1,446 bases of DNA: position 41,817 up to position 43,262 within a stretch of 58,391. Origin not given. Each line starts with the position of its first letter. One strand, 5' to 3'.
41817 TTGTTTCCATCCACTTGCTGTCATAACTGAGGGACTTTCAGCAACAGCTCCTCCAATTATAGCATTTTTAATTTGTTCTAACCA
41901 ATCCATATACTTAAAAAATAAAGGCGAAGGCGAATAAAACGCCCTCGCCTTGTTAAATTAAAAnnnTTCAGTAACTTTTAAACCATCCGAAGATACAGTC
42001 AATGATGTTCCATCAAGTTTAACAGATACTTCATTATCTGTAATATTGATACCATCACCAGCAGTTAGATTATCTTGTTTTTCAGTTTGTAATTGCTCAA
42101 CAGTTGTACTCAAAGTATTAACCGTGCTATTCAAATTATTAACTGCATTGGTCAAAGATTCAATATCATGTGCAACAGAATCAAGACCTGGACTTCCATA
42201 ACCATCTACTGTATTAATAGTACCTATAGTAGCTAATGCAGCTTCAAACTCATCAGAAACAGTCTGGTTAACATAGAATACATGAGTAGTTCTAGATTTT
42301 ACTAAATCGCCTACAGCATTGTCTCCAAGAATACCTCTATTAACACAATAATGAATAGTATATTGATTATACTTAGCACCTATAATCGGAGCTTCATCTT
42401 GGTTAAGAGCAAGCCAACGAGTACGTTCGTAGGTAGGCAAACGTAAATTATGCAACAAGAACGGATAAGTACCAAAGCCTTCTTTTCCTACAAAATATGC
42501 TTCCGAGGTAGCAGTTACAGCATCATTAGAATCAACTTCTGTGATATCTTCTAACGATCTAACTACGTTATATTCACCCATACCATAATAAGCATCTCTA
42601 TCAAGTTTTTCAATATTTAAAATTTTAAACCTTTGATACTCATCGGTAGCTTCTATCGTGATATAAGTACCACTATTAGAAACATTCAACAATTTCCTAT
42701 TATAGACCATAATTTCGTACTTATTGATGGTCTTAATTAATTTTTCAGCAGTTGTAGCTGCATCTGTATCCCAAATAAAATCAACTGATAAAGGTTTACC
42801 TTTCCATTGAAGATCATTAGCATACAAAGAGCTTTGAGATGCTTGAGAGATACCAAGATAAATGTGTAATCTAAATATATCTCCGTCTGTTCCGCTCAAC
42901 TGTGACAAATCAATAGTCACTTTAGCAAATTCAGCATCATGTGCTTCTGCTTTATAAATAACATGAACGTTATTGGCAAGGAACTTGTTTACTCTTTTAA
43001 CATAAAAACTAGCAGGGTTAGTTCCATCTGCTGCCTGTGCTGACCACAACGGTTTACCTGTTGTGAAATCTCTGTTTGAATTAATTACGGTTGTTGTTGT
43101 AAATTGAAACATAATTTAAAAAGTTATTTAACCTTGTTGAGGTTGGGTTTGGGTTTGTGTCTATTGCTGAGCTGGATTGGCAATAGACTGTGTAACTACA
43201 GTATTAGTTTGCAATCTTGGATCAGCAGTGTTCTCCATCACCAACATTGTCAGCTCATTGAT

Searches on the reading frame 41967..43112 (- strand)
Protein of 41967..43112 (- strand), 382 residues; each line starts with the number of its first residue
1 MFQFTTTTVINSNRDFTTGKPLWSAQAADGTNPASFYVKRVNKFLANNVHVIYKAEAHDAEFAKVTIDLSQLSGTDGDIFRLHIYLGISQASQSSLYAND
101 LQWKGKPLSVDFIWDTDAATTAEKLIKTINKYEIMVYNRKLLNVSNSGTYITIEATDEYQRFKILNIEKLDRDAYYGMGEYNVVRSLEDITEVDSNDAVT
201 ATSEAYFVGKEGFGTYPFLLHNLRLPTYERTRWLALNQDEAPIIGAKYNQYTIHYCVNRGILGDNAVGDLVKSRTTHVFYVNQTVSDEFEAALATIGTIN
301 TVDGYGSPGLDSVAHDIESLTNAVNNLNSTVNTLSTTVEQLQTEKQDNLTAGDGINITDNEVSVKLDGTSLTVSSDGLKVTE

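Call 20: search_protein_families(library=pfam, max_evalue=0.01, proteins=[window:41967-43112:-])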
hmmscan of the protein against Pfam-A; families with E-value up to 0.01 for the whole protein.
seq(382 aa): 0 families

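Call 27: search_dna_similar(collection=phages, mode=protein, query=window:41967-43112:-, max_rows=25, max_evalue=0.001)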
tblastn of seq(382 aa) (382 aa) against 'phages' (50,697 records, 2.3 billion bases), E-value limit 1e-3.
Records with a match: 2; places in all: 2; records where one place covers at least 80% of the query: 0.
Best place of each record, by identity: <60% 2.
By first word of the organism name: Bacteriophage 2.
By host as written in the record: - 2.
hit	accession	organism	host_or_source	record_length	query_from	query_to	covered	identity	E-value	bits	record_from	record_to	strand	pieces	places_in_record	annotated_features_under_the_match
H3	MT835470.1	Bacteriophage sp.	human fecal samples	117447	1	299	78%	42.2%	8e-62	220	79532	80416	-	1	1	record has no annotation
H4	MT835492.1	Bacteriophage sp.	human fecal samples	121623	27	297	71%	37.7%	4e-49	183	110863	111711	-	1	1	record has no annotation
